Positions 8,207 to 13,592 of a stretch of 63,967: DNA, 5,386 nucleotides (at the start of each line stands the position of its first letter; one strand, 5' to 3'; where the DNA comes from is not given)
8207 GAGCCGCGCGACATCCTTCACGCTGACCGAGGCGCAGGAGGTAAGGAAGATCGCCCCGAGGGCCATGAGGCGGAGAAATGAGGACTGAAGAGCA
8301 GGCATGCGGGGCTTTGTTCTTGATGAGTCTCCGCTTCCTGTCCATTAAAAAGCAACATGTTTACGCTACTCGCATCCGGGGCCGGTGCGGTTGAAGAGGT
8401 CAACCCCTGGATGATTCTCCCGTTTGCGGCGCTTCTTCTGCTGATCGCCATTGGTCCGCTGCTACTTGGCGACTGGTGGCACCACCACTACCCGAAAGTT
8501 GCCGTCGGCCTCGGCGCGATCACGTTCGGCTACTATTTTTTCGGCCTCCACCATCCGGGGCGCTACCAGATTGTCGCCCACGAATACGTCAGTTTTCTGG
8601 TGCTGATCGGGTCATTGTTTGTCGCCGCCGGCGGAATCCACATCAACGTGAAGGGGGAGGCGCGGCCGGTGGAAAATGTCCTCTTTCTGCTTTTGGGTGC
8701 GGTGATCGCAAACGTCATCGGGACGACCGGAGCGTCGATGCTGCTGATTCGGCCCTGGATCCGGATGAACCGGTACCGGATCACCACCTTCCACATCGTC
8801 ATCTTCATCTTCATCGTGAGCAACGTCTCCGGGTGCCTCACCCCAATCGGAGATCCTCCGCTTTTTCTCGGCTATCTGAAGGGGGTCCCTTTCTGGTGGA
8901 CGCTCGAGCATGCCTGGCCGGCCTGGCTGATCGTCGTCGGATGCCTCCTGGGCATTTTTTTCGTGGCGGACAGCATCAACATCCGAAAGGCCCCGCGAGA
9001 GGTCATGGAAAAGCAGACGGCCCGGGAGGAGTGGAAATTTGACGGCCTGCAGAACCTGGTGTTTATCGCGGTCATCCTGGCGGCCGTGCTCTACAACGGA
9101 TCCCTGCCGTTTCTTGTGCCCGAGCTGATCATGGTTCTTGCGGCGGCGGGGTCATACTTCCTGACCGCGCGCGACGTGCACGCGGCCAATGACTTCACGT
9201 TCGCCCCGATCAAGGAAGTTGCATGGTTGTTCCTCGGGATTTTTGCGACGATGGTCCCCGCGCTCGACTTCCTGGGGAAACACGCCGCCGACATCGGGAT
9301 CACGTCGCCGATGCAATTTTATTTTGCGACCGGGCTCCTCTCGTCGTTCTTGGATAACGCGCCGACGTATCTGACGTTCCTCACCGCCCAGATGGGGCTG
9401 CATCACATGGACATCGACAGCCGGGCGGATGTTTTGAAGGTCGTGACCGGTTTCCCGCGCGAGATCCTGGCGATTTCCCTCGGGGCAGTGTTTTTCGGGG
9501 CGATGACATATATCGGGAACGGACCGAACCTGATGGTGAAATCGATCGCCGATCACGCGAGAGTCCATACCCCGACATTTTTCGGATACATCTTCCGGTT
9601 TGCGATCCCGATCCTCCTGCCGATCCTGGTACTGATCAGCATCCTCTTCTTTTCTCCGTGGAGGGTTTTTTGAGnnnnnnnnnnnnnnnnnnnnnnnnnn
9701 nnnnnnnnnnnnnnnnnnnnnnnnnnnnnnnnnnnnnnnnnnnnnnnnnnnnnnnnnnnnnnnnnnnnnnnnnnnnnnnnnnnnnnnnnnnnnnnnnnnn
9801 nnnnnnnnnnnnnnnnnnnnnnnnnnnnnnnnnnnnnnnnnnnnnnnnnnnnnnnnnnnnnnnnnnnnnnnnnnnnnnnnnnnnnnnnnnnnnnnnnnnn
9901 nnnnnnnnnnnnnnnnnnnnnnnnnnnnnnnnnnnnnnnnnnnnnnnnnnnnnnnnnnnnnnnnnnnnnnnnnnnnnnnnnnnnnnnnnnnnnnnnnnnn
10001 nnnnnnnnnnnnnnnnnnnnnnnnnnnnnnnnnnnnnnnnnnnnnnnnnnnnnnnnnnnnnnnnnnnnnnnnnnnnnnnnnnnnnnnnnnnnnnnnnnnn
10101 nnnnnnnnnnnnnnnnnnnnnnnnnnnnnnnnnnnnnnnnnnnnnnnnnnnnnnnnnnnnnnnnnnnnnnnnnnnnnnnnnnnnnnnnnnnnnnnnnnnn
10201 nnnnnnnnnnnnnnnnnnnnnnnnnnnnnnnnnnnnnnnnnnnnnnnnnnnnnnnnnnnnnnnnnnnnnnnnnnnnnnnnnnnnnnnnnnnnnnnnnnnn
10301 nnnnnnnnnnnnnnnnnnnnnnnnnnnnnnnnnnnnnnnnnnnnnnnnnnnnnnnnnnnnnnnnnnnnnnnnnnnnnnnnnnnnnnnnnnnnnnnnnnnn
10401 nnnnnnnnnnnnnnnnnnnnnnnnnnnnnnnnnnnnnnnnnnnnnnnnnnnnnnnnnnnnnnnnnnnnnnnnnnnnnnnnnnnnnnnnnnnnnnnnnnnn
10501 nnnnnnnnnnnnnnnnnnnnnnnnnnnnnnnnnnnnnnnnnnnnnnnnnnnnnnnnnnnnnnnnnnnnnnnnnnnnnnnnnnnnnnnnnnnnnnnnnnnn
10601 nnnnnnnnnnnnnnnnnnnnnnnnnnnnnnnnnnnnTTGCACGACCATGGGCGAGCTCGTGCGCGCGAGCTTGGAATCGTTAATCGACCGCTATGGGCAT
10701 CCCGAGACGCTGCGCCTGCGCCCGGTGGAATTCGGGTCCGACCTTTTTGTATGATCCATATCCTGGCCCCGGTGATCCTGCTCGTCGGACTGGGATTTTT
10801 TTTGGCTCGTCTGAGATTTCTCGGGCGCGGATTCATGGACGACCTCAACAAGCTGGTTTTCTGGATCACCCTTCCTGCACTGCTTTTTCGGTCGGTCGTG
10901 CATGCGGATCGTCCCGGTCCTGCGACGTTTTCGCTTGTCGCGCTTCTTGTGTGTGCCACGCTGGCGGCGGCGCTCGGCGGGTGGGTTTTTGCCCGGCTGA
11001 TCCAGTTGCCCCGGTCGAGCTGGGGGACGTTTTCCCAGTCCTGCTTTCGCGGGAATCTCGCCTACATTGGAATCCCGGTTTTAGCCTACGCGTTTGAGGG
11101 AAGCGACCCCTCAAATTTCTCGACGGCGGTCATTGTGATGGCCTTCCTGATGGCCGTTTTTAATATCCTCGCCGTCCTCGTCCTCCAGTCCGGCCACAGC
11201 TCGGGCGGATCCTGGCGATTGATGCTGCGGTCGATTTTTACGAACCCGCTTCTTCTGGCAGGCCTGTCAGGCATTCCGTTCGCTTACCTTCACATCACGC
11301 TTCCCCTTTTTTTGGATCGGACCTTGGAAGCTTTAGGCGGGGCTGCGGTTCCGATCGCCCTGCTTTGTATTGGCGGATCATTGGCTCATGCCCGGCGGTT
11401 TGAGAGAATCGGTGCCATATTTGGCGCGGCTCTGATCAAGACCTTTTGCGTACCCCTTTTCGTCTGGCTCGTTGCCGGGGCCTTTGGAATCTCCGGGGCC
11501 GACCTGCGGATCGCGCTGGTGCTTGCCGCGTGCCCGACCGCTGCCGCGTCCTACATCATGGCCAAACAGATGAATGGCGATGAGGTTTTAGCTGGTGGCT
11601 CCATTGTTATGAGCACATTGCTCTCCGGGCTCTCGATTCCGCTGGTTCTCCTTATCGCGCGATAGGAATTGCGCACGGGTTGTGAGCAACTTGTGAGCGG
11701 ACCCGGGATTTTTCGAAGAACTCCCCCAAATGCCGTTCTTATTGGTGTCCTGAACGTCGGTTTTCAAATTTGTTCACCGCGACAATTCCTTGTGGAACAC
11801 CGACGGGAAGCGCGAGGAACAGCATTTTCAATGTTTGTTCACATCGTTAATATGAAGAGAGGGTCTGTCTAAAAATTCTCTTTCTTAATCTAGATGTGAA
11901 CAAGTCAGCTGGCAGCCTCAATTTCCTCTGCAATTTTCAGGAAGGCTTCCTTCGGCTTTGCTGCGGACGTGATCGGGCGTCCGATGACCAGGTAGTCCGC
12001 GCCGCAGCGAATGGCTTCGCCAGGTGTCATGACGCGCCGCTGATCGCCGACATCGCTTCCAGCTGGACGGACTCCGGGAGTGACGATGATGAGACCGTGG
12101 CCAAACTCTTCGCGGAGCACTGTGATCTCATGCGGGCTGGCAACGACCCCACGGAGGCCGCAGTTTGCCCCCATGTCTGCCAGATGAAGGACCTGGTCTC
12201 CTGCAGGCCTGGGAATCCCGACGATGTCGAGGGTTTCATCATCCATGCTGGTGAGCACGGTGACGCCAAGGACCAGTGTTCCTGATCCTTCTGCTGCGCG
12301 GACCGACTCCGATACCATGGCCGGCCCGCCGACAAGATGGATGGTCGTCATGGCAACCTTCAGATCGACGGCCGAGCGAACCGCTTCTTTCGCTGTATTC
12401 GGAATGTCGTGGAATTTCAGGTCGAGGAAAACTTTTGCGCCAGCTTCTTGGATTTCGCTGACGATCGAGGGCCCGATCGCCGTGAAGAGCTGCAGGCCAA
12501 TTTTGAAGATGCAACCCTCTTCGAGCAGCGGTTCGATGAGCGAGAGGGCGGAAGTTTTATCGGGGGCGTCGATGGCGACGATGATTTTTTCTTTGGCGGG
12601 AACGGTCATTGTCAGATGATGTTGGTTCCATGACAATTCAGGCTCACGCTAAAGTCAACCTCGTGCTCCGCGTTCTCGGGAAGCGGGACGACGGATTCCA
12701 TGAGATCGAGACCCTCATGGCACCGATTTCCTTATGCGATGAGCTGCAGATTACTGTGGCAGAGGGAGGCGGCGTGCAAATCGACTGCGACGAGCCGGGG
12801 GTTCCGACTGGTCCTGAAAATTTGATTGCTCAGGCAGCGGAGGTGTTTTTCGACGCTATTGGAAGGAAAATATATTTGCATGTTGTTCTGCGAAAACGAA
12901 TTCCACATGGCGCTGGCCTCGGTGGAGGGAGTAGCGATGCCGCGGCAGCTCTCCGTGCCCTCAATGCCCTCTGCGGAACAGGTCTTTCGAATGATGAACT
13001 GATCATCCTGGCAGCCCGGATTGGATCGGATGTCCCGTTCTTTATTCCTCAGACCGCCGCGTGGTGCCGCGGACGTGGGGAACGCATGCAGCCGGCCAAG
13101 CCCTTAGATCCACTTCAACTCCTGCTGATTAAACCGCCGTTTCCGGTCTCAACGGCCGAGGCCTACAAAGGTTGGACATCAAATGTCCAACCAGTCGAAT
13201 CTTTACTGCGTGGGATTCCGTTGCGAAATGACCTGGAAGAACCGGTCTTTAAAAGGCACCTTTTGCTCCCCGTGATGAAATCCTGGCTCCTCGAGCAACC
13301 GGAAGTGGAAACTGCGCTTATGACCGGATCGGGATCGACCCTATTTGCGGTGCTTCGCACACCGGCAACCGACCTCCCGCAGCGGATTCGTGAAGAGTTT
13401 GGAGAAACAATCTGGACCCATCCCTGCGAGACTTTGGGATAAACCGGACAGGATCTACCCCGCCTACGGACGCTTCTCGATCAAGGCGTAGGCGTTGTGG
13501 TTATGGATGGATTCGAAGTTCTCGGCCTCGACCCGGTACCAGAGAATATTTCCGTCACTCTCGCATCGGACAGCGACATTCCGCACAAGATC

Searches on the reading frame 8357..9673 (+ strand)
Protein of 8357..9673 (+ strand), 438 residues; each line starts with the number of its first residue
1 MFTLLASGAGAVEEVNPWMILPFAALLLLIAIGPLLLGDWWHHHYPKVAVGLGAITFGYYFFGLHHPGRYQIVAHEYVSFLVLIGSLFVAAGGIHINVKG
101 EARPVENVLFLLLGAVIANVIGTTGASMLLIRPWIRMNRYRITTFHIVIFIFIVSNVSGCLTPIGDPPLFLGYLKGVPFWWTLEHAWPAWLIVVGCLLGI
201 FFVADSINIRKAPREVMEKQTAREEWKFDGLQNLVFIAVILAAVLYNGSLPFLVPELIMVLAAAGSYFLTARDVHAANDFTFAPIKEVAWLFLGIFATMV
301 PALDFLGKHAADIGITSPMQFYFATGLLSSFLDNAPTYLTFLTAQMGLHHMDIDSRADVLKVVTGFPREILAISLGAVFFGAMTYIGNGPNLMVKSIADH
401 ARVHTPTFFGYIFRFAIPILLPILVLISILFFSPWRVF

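Call 75: search_protein_families(library=pfam, proteins=[window:8357-9673:+], max_evalue=0.00001)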
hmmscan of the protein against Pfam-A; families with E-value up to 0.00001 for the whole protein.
window:8357-9673:+ (438 aa): 2 families
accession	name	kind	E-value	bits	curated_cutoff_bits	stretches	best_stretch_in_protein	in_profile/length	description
PF16980.11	CitMHS_2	-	2.9e-143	478.2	25.7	1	14-432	3-448/448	Putative citrate transport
PF03600.22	CitMHS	-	2.1e-11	43.9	31.9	2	304-431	62-179/336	Citrate transporter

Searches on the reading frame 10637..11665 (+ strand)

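Call 75: search_protein_families(library=pfam, proteins=[window:10637-11665:+], max_evalue=0.00001)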
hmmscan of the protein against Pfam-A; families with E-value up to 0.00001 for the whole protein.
window:10637-11665:+ (342 aa): 1 family
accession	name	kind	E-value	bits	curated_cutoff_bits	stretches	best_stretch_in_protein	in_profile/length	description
PF03547.23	Mem_trans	-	1.5e-26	93.3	25.7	1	40-337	3-342/343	Membrane transport protein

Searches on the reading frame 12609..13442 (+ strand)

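Call 75: search_protein_families(library=pfam, proteins=[window:12609-13442:+], max_evalue=0.00001)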
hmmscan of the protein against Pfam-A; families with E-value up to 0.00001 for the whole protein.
window:12609-13442:+ (277 aa): 1 family
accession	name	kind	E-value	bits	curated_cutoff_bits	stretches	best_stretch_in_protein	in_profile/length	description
PF00288.32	GHMP_kinases_N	-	2.4e-18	66.6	22.3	1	71-146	1-84/87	GHMP kinases N terminal domain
